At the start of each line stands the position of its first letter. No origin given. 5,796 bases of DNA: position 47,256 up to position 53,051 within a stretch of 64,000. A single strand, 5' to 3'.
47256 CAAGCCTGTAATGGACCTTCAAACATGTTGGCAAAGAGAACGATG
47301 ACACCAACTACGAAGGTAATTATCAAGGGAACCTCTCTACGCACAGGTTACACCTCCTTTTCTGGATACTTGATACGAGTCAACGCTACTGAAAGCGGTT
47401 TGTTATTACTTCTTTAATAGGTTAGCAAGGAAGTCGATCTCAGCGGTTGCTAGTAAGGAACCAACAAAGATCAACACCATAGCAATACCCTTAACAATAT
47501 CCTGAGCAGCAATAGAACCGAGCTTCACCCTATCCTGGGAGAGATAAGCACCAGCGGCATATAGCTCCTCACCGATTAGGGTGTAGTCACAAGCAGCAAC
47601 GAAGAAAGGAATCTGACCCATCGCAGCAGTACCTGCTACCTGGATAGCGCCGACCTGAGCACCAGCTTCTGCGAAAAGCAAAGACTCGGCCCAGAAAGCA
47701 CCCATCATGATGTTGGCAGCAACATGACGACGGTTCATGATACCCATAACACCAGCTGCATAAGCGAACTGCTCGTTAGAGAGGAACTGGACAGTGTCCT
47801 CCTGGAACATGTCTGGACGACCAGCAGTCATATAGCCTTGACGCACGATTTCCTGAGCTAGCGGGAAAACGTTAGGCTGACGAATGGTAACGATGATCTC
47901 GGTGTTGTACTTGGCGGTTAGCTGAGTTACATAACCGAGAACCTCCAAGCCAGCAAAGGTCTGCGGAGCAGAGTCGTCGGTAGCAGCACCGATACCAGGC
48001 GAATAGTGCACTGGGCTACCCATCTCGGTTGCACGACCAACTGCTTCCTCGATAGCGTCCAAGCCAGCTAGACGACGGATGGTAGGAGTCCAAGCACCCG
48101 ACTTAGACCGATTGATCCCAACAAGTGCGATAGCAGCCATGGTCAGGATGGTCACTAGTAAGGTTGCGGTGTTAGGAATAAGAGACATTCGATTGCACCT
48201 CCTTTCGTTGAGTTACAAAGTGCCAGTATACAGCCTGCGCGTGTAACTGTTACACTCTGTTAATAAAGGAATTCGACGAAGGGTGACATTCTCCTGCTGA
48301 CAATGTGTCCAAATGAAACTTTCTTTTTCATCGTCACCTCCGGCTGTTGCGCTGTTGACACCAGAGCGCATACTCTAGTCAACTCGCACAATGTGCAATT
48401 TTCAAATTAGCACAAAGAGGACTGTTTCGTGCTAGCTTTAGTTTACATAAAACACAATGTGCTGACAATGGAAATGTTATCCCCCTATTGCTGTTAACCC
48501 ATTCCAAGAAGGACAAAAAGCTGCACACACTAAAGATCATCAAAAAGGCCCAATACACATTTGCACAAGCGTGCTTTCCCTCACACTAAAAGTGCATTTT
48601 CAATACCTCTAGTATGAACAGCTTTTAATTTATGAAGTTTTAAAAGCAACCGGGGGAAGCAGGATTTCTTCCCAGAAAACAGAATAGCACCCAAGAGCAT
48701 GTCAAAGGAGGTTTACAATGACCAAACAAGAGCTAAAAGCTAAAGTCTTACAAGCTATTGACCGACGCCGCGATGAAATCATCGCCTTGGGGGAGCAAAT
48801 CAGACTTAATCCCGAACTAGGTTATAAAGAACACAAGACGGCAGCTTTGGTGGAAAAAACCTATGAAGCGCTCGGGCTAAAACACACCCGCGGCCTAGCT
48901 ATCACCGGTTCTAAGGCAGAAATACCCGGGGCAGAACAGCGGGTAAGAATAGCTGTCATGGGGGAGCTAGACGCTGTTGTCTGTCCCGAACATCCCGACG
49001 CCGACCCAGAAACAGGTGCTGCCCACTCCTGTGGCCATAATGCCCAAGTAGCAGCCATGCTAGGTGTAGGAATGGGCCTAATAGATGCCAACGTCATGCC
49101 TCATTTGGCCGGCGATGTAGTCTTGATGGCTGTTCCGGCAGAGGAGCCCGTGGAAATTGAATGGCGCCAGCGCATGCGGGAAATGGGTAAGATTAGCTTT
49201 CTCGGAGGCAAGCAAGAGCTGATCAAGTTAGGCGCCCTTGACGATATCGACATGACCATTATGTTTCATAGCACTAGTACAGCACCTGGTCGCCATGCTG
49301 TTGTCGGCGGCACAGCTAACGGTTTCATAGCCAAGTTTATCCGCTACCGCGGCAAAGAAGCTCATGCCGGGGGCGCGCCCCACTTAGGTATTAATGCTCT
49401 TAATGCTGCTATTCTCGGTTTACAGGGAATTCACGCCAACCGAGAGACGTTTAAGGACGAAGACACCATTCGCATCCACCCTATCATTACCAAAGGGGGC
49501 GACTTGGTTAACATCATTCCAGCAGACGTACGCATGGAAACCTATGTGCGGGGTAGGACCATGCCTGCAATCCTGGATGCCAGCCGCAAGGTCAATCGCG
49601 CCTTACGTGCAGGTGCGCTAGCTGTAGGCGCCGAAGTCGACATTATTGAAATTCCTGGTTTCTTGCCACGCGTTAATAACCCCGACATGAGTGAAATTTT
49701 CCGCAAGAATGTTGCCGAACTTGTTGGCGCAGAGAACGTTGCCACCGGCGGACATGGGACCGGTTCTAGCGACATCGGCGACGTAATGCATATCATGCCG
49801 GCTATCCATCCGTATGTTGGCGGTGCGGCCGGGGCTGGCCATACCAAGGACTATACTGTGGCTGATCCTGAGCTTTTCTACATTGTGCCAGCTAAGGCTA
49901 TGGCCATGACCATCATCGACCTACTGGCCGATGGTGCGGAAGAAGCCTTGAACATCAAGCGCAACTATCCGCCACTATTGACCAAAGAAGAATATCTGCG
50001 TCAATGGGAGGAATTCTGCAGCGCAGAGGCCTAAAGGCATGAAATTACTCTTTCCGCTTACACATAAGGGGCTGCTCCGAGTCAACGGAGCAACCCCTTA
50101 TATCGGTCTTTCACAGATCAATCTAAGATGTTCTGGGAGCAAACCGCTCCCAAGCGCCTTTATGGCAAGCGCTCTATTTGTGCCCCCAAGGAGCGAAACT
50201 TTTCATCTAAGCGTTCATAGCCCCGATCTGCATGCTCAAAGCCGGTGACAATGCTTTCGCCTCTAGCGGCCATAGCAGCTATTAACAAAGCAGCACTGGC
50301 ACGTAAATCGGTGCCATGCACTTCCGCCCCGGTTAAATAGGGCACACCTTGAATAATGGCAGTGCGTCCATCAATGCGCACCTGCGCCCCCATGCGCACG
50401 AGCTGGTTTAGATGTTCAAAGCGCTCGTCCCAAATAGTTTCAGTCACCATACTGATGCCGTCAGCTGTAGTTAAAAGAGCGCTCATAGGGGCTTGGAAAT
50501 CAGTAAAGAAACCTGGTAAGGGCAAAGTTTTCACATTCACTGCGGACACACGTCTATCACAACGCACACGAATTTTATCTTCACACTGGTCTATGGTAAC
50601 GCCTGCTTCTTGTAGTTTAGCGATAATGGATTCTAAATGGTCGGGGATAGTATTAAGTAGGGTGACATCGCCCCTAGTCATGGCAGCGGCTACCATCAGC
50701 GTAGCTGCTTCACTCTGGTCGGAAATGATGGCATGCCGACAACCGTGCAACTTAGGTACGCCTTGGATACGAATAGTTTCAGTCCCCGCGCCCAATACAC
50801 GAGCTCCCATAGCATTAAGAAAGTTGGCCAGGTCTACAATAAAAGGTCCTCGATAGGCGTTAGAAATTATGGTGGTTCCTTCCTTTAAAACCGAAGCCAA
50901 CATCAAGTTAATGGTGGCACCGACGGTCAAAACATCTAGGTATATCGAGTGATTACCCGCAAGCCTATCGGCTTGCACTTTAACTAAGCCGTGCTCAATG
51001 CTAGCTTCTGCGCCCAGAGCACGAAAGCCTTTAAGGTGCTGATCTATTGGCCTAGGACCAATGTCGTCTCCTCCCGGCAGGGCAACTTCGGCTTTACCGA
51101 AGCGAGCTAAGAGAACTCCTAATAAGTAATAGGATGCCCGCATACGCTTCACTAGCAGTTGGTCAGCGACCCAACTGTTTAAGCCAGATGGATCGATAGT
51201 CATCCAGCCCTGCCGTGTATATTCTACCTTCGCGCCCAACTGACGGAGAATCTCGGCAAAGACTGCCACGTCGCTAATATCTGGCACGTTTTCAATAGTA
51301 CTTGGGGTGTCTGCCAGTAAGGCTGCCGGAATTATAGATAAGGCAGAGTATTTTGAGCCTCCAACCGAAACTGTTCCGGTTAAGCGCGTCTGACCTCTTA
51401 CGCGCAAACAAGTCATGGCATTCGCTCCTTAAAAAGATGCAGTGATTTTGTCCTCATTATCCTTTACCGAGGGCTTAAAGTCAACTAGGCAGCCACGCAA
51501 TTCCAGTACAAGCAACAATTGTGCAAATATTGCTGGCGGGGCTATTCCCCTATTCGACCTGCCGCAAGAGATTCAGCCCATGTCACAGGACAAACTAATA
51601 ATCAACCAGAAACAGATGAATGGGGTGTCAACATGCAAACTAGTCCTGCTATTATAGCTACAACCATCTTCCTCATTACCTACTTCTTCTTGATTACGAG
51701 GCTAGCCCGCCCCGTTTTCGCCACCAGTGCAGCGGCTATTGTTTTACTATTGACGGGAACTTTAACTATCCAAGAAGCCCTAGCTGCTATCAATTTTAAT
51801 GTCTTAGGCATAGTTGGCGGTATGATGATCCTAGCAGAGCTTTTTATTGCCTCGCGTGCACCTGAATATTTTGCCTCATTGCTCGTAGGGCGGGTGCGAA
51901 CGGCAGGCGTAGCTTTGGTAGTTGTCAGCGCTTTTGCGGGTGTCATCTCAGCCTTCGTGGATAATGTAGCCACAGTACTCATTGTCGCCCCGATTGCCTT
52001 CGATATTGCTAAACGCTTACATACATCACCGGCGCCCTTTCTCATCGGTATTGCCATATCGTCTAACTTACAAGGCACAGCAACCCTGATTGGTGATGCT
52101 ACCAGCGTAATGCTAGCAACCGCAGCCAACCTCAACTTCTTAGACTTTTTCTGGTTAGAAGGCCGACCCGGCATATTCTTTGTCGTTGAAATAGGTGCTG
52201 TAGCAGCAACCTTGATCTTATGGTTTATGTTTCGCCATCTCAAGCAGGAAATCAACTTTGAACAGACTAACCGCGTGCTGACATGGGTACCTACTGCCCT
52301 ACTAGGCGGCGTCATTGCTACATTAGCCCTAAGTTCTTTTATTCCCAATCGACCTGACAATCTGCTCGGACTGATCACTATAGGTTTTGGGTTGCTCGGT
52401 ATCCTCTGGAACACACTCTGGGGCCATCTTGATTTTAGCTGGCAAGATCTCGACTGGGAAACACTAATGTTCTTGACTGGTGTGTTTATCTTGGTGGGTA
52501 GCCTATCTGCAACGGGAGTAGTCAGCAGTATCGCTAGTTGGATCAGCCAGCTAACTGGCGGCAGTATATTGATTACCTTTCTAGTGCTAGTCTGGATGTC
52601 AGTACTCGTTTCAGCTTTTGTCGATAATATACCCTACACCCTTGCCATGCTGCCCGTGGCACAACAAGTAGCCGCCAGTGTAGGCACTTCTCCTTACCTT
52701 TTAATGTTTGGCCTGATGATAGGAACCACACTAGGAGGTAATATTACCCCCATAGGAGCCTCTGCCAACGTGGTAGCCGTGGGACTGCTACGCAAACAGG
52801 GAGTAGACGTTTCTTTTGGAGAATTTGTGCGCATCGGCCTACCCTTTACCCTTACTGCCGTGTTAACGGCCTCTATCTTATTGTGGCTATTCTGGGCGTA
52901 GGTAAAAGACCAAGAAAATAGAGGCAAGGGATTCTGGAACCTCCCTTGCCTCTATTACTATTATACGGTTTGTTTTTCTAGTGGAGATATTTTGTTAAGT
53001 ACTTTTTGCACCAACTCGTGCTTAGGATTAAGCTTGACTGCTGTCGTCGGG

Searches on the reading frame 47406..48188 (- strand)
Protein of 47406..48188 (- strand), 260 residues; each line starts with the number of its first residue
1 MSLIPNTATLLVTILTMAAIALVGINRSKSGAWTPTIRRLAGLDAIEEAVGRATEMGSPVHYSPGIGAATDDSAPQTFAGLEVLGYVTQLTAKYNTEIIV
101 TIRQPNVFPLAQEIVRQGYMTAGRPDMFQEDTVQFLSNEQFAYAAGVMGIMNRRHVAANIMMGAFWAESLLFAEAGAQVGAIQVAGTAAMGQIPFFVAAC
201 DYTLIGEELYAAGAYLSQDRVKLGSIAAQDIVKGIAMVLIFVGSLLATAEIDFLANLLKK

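Call 79: search_protein_families(library=pfam, proteins=[window:47406-48188:-], max_evalue=0.001)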
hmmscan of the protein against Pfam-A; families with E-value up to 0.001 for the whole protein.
window:47406-48188:- (260 aa): 1 family
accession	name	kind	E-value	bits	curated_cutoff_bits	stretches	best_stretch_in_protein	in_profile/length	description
PF20539.3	DUF6754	-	6.1e-92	307.8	27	1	8-256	11-255/257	Domain of unknown function (DUF6754)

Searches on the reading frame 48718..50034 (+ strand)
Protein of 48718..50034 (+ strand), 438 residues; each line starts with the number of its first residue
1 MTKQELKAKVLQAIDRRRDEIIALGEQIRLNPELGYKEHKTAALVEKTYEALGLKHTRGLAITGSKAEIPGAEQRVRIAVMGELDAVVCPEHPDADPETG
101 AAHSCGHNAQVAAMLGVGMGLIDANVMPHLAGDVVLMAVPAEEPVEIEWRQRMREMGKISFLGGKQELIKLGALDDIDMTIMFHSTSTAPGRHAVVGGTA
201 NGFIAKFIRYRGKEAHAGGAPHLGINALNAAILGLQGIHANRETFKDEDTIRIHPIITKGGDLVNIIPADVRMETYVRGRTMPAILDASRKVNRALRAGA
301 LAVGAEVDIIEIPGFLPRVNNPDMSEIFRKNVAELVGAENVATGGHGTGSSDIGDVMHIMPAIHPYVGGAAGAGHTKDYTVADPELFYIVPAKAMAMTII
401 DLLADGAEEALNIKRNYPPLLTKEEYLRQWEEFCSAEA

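Call 79: search_protein_families(library=pfam, proteins=[window:48718-50034:+], max_evalue=0.001)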
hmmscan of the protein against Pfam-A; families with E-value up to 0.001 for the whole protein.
window:48718-50034:+ (438 aa): 2 families
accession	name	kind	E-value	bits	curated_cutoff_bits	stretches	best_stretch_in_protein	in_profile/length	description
PF01546.33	Peptidase_M20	-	3.4e-08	34.1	24.6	1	80-379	2-186/206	Peptidase family M20/M25/M40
PF07687.19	M20_dimer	-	5.7e-07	29.9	21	1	208-278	11-81/107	Peptidase dimerisation domain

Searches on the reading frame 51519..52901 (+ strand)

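Call 79: search_protein_families(library=pfam, proteins=[window:51519-52901:+], max_evalue=0.001)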
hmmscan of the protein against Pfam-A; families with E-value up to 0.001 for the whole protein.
window:51519-52901:+ (460 aa): 2 families
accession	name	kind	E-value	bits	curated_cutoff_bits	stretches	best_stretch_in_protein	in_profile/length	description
PF03600.22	CitMHS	-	3.4e-58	197.8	31.9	2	56-396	3-332/336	Citrate transporter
PF06808.19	DctM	-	2.6e-08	33.6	23.8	1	316-456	276-409/413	Tripartite ATP-independent periplasmic transporter, DctM component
